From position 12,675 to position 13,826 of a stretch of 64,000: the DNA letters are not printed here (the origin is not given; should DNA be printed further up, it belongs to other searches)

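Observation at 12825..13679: FolD paralog 2 has lost hallmark catalytic/cofactor motifs: candidate pseudo-enzyme or neofunctionalised protein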

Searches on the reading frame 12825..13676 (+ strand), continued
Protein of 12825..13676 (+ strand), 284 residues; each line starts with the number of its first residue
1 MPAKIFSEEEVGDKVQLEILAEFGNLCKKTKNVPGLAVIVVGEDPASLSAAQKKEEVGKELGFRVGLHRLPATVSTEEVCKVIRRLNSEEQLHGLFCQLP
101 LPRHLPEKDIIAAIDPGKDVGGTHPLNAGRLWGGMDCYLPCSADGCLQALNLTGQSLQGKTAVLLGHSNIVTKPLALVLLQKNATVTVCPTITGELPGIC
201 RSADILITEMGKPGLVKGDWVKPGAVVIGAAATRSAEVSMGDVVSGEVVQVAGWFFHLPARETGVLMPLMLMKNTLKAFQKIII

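Call 14: list_cluster_members(proteins=[P0010, P0014, P0012, P0016, P0018, P0001])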
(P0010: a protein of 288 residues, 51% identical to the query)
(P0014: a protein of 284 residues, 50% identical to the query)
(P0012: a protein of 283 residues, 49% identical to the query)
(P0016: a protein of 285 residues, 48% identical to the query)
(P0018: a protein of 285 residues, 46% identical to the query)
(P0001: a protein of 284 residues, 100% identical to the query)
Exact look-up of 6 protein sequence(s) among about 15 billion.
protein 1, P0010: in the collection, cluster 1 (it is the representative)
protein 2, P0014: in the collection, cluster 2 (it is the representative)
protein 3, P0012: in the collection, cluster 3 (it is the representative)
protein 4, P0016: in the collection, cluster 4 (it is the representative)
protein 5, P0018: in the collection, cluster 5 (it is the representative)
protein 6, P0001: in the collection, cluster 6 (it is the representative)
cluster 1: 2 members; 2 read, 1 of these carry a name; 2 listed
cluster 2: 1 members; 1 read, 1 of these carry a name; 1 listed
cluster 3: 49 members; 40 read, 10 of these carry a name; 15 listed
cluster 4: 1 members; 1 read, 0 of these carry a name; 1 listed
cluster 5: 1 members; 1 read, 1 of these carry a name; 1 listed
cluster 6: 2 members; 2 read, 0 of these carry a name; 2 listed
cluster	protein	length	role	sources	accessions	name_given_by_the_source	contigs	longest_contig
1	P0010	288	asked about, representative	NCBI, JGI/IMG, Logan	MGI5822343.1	MAG: bifunctional 5,10-methylenetetrahydrofolate ... | methylenetetrahydrofolate dehydrogenase (NADP+)/methenyltetrahydrofolate cyclohydrolase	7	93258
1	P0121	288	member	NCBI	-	-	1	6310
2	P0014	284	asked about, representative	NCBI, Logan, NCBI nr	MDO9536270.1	MAG: bifunctional 5,10-methylenetetrahydrofolate ... | bifunctional 5,10-methylenetetrahydrofolate dehydrogenase/5,10-methenyltetrahydrofolate ...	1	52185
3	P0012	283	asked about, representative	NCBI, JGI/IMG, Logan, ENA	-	-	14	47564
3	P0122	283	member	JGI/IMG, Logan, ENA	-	methylenetetrahydrofolate dehydrogenase (NADP+)/methenyltetrahydrofolate cyclohydrolase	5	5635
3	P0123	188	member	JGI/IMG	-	methylenetetrahydrofolate dehydrogenase (NADP+)/methenyltetrahydrofolate cyclohydrolase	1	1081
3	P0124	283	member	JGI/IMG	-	methylenetetrahydrofolate dehydrogenase (NADP+)/methenyltetrahydrofolate cyclohydrolase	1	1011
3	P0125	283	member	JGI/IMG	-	methylenetetrahydrofolate dehydrogenase (NADP+)/methenyltetrahydrofolate cyclohydrolase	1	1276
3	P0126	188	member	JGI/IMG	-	methylenetetrahydrofolate dehydrogenase (NADP+)/methenyltetrahydrofolate cyclohydrolase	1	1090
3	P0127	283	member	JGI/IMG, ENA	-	methylenetetrahydrofolate dehydrogenase (NADP+)/methenyltetrahydrofolate cyclohydrolase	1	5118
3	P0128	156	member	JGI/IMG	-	methylenetetrahydrofolate dehydrogenase (NADP+)/methenyltetrahydrofolate cyclohydrolase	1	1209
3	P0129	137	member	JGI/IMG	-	methylenetetrahydrofolate dehydrogenase (NADP+)/methenyltetrahydrofolate cyclohydrolase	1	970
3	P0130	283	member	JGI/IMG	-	methylenetetrahydrofolate dehydrogenase (NADP+)/methenyltetrahydrofolate cyclohydrolase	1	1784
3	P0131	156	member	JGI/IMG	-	methylenetetrahydrofolate dehydrogenase (NADP+)/methenyltetrahydrofolate cyclohydrolase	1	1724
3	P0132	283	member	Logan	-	-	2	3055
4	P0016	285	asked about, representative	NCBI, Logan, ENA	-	-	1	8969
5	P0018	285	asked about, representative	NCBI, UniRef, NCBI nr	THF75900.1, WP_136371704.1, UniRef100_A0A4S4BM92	bifunctional methylenetetrahydrofolate dehydrogenase/methenyltetrahydrofolate ... | Bifunctional protein FolD n=1 Tax=Cohnella fermenti TaxID=2565925 RepID=A0A4S4BM92_9BACL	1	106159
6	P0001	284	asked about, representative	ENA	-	-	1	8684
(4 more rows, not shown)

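Call 16: find_related_loci(query=A3, collection=genome_contigs, flank=7000)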
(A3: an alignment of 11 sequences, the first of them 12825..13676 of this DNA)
Query A3 (284 aa) in genome_contigs; peptide patterns used: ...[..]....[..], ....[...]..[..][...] (x = any residue, [..] = any of these).
599 stretches matched a pattern (row limit reached: there are more); 539 encode a relative of the query (tblastn E <= 1e-3); the best 80 are kept; 80 distinct loci.
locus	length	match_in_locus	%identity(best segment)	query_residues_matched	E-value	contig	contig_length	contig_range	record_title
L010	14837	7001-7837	61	1-279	2e-108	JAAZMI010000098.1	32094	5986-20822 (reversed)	MAG: Bacillota bacterium isolate AS23ysBPME_345 80849_AS23, whole genome shotgun sequence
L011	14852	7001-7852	51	1-284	6e-93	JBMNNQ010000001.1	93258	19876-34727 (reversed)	MAG: Dethiobacteria bacterium isolate SBF912SR8HQ0008 scaffold_422_c1, whole genome shotgun sequence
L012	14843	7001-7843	50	1-281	1e-92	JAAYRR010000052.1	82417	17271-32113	MAG: Bacillota bacterium isolate AS23ysBPME_228 77931_AS23, whole genome shotgun sequence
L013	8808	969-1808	49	1-281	4e-87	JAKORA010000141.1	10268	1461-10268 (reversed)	MAG: Bacillota bacterium isolate all_maxbin.237 k201_748628, whole genome shotgun sequence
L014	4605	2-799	50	17-283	7e-85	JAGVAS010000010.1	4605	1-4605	MAG: Desulfovibrio sp. isolate DeMMO6_36 c_000000110822, whole genome shotgun sequence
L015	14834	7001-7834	50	1-279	2e-83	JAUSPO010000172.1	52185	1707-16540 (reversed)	MAG: Bacillota bacterium isolate E21_metabat.bin.75 E21_k141_328143, whole genome shotgun sequence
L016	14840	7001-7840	42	1-281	4e-73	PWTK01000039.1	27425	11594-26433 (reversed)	MAG: Syntrophomonadaceae bacterium isolate CSSed11_181 CS-Sed11-C1439, whole genome shotgun sequence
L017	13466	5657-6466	44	12-281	5e-67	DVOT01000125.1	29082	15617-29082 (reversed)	MAG TPA_asm: Candidatus Ornithocaccomicrobium faecavium isolate CHK183-6373 CHK183__C135529_L29082_ERR3414578, whole gen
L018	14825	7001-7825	44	3-278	3e-64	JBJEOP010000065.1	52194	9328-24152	MAG: Acutalibacteraceae bacterium isolate LOHA31_bin.016 NODE_261_length_52194_cov_8.309787, whole genome shotgun sequen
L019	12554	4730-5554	43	3-278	2e-63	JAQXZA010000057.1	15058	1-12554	MAG: Clostridia bacterium isolate SUG1651 k141_406749, whole genome shotgun sequence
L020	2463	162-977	41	9-281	3e-64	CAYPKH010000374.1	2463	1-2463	MAG TPA_asm: uncultured Nitrospina sp. isolate binchicken_co61_41 genome assembly, contig: NODE_20351_length_2463_cov_11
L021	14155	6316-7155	42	1-281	2e-61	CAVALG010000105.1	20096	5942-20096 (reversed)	Roseburia sp. AF12-17LB isolate H07660-L1_cleanbin_000025 genome assembly, contig: Spades_H07660-L1_contig_913, whole ge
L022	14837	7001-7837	40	3-281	3e-61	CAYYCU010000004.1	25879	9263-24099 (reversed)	MAG TPA_asm: uncultured Ruminococcus sp. isolate SRP225648_co1_675 genome assembly, contig: NODE_4158_length_25879_cov_1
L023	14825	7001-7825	42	3-278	3e-61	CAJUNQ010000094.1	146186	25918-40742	MAG TPA_asm: uncultured Oscillospiraceae bacterium isolate MGBC162081 genome assembly, contig: MGBC162081.94, whole geno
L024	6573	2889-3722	40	3-280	3e-61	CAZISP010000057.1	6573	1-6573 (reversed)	MAG TPA_asm: uncultured Lachnospiraceae bacterium isolate SRP315200_co2_624 genome assembly, contig: NODE_20259_length_6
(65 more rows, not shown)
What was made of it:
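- Tried and rejected: Placement therefore rests on the titles of related MAGs (call 16).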

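Call 37: predict_structure(alignment_id=A4)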
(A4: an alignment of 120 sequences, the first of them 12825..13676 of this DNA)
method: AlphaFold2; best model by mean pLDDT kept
length: 284 residues; sequences in the alignment: 120
mean_pLDDT: 92.7   pTM: 0.90
mean pLDDT of the five models: 92.7, 92.4, 91.9, 91.8, 91.0
residues with pLDDT >= 90: 232; 70-90: 38; 50-70: 10; < 50: 4
segments of 3 or more residues with pLDDT < 50: 234-237
pLDDT, mean of each block of 10 residues (from residue 1): 87 96 89 96 92 96 98 98 98 96 95 97 95 94 95 96 94 96 96 92 96 92 96 54 92 90 84 97 87
secondary structure, 60 per line:
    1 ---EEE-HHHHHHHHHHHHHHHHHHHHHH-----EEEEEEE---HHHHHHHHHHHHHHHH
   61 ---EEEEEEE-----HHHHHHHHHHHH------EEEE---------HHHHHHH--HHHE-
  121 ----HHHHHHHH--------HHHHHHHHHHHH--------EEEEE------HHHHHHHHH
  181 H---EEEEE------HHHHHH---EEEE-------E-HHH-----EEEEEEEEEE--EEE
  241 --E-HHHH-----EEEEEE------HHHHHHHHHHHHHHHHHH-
elements in order: E4-6 H8-29 E35-41 H45-60 E64-70 H76-87 E94-97 H107-113 H125-132 H141-152 E161-165 H172-181 E185-189 H196-201 E205-208 E226-235 E238-240 H245-248 E254-259 H266-283
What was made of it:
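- AF2 pLDDT 92.7, pTM 0.90 (call 37).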

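Call 43: fold_search(model_id=the predicted structure, library=pdb)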
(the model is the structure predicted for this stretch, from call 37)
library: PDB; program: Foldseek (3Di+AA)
matches with E <= 10: 1804; with E <= 0.001: 232
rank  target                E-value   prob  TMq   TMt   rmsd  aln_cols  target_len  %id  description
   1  6v6y                  6.4e-29  1.00  0.91  0.93   2.1       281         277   38  Crystal Structure of T. thermophilus methylenetetrahydrofolate dehydrogenase (MTHFD) (released 2020-05-27)
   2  6ape                  1.1e-28  1.00  0.91  0.91   2.3       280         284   32  Crystal Structure of Bifunctional protein FolD from Helicobacter pylori (released 2017-09-13)
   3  9iuo_A                1.6e-28  1.00  0.92  0.91   2.3       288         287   33  Human MTHFD1 in complex with compound 16d (released 2025-01-01)
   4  8wfc                  2.0e-28  1.00  0.90  0.89   2.4       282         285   35  N5, N10-methylenetetrahydrofolate dehydrogenase/cyclohydrolase (released 2024-08-07)
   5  3l07_B                2.8e-28  1.00  0.93  0.93   2.1       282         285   31  Methylenetetrahydrofolate dehydrogenase/methenyltetrahydrofolate cyclohydrolase, putative bifunctional protein folD fr (released 2009-12-22)
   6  4a5o_B                3.6e-28  1.00  0.92  0.92   2.2       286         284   37  Crystal structure of Pseudomonas aeruginosa N5, N10- methylenetetrahydrofolate dehydrogenase-cyclohydrolase (FolD) (released 2011-11-16)
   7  9ise_B                9.4e-28  1.00  0.91  0.90   2.4       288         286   33  Human MTHFD1 in complex with LY374571 (released 2025-01-01)
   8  3l07_A                1.1e-27  1.00  0.93  0.93   1.9       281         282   32  Methylenetetrahydrofolate dehydrogenase/methenyltetrahydrofolate cyclohydrolase, putative bifunctional protein folD fr (released 2009-12-22)
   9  4b4u_A                1.1e-27  1.00  0.88  0.89   2.6       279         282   31  Crystal structure of Acinetobacter baumannii N5, N10- methylenetetrahydrofolate dehydrogenase-cyclohydrolase (FolD) co (released 2012-08-22)
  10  4a26_A                1.4e-27  1.00  0.92  0.89   2.3       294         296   35  The crystal structure of Leishmania major N5,N10- methylenetetrahydrofolate dehydrogenase/cyclohydrolase (released 2011-10-26)
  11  9ise_C                1.5e-27  1.00  0.91  0.90   2.5       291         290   33  Human MTHFD1 in complex with LY374571 (released 2025-01-01)
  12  4b4u_B                2.0e-27  1.00  0.88  0.88   2.6       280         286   31  Crystal structure of Acinetobacter baumannii N5, N10- methylenetetrahydrofolate dehydrogenase-cyclohydrolase (FolD) co (released 2012-08-22)
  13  4a26_B                2.1e-27  1.00  0.91  0.89   2.4       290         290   34  The crystal structure of Leishmania major N5,N10- methylenetetrahydrofolate dehydrogenase/cyclohydrolase (released 2011-10-26)
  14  9isr_A                2.5e-27  1.00  0.91  0.91   2.4       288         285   33  Human MTHFD1 in complex with compound 16g (released 2025-01-01)
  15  9isl_C                2.6e-27  1.00  0.92  0.89   2.4       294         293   32  Human MTHFD1 in complex with compound 16e (released 2025-01-01)
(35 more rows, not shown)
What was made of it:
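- On FolD / THF_DHG_CYH superfamily (homology): Foldseek TM 0.88-0.93 to FolD/MTHFD structures (call 43).
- Closest known: Canonical bacterial FolD. Same: Same two Pfam domains, same length, and same predicted fold (TM about 0.9, call 43).
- Foldseek top hits are all FolD/MTHFD at TM 0.88-0.93 (call 43).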

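Call 65: search_protein_representatives(alignment_id=A3)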
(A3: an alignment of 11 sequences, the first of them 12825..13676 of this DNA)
Query: 11 sequences, 285 profile positions. Proteins with E-value up to 0.001 (for the whole library): 22414; up to 1e-10: 13389; up to 1e-30: 4099. The best 150 are listed.
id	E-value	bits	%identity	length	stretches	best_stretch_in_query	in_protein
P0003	5.6e-153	524.6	-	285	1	1-284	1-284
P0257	7.7e-82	291.1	-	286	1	1-282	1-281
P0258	2.1e-81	289.7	-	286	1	1-282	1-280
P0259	5.6e-80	285.0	-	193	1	1-183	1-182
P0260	6.5e-77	275.0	-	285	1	3-283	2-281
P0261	1.5e-74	267.2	-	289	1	1-283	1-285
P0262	3.6e-74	265.9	-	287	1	3-283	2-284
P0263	3.7e-70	252.8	-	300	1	1-283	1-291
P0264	7.2e-70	251.8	-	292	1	1-283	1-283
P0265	1.2e-69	251.2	-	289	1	1-281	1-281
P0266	2.0e-69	250.4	-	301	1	1-278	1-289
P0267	5.7e-69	248.9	-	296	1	8-279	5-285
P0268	7.7e-69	248.5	-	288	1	1-279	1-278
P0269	9.7e-69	248.1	-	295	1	5-283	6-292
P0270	1.6e-68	247.4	-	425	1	1-278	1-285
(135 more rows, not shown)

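Call 68: find_encoding_contigs(protein=P0258, flank=5000, max_places=2)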
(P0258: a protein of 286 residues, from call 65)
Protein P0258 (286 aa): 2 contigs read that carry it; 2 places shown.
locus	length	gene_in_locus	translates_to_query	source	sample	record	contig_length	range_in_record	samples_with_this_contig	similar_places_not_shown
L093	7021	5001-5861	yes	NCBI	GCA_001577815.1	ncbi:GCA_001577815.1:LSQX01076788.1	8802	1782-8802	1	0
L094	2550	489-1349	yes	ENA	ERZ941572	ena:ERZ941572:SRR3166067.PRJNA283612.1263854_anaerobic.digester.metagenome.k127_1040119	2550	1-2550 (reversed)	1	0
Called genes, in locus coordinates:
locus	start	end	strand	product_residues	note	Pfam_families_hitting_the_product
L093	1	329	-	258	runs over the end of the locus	PF01891:CbiM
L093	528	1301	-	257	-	PF23441:SDR, PF00106:adh_short, PF01370:Epimerase, PF08659:KR, PF13561:adh_short_C2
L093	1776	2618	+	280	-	PF10418:DHODB_Fe-S_bind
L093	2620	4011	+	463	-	PF14691:Fer4_20, PF01134:GIDA (faint), PF01262:AlaDh_PNT_C (faint), PF01946:Thi4 (weak), PF07992:Pyr_redox_2, PF13450:NAD_binding_8 (weak), PF13738:Pyr_redox_3 (weak), PF00070:Pyr_redox, +2 more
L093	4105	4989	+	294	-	PF00763:THF_DHG_CYH, PF02882:THF_DHG_CYH_C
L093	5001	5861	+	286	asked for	PF00763:THF_DHG_CYH, PF02882:THF_DHG_CYH_C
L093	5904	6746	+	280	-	PF00763:THF_DHG_CYH, PF02882:THF_DHG_CYH_C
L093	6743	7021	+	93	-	?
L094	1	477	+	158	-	?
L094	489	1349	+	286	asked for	PF00763:THF_DHG_CYH, PF02882:THF_DHG_CYH_C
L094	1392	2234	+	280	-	PF00763:THF_DHG_CYH, PF02882:THF_DHG_CYH_C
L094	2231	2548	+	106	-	?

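Call 73: find_encoding_contigs(protein=P0008, flank=3000, max_places=1)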
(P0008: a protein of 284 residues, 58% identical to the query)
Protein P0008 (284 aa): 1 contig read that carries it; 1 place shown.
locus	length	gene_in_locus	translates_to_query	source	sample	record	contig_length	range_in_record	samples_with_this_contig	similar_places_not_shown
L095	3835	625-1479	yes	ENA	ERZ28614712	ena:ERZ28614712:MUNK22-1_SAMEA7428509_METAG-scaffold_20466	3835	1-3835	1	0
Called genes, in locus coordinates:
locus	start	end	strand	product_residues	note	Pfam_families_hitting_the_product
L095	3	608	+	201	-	?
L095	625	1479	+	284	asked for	PF00763:THF_DHG_CYH, PF02882:THF_DHG_CYH_C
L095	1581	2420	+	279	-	PF00763:THF_DHG_CYH, PF02882:THF_DHG_CYH_C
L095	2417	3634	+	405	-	PF13742:tRNA_anti_2, PF01336:tRNA_anti-codon, PF02601:Exonuc_VII_L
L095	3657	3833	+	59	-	?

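Call 74: find_encoding_contigs(protein=P0005, flank=6000, max_places=1)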
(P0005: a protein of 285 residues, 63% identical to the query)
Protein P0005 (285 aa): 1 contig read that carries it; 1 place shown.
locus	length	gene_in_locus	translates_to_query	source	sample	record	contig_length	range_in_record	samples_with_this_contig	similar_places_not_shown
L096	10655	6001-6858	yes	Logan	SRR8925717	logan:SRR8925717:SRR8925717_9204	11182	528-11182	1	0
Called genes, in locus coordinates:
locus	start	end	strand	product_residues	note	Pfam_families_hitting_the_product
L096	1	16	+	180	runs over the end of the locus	?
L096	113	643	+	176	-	PF12685:SpoIIIAH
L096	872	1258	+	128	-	PF03780:Asp23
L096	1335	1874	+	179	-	PF03780:Asp23 (faint)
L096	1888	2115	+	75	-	PF10031:DUF2273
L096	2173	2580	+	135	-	PF01029:NusB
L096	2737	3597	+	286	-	PF00175:NAD_binding_1 (weak), PF10418:DHODB_Fe-S_bind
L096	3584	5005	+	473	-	PF14691:Fer4_20, PF13241:NAD_binding_7 (faint), PF01134:GIDA (weak), PF01494:FAD_binding_3 (faint), PF07992:Pyr_redox_2, PF12831:FAD_oxidored (weak), PF13450:NAD_binding_8 (weak), PF00070:Pyr_redox (weak), +1 more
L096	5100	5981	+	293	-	PF00763:THF_DHG_CYH, PF02882:THF_DHG_CYH_C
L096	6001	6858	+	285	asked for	PF00763:THF_DHG_CYH, PF02882:THF_DHG_CYH_C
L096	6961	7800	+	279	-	PF00763:THF_DHG_CYH, PF02882:THF_DHG_CYH_C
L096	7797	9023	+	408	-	PF13742:tRNA_anti_2, PF01336:tRNA_anti-codon, PF02601:Exonuc_VII_L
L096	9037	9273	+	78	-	PF02609:Exonuc_VII_S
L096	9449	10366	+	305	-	PF00348:polyprenyl_synt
